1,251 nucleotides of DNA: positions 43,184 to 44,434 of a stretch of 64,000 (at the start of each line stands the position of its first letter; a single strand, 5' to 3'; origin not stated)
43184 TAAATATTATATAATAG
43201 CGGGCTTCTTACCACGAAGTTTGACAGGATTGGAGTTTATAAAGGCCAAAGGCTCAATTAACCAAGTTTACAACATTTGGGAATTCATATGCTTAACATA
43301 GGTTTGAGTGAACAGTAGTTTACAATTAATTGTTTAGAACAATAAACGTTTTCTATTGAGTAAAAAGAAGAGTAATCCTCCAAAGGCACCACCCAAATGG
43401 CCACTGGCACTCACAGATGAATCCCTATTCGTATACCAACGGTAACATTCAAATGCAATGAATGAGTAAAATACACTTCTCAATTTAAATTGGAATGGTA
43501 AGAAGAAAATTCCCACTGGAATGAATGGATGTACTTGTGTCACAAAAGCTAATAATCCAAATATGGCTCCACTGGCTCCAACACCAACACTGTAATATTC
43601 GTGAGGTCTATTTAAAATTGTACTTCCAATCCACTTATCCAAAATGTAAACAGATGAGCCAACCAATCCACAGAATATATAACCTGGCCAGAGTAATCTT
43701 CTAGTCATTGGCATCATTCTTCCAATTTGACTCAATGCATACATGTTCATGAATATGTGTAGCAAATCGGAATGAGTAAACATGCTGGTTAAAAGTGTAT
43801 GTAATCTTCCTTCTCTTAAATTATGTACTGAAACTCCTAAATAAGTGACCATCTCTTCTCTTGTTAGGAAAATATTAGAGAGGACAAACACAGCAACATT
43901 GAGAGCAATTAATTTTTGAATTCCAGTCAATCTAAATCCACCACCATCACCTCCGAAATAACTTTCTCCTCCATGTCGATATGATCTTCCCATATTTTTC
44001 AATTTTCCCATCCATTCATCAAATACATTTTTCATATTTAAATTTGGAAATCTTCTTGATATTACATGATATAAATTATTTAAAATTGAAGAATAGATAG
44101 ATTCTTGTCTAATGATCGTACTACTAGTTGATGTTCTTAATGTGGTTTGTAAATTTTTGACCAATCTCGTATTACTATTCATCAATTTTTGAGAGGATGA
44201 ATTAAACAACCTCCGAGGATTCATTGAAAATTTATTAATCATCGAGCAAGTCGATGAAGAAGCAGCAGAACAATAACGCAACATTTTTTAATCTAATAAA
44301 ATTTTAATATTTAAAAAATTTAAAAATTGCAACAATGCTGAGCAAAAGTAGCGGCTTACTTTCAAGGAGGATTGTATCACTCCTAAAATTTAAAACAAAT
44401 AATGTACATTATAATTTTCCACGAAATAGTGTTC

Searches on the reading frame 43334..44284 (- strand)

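Call 61: search_protein_families(library=pfam, proteins=[window:43334-44284:-], max_evalue=0.00001)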
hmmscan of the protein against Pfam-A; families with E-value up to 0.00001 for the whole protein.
window:43334-44284:- (316 aa): 1 family
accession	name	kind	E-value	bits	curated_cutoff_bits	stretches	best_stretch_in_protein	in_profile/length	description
PF01694.28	Rhomboid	-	2.9e-19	70.1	22.6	1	159-309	2-139/143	Rhomboid domain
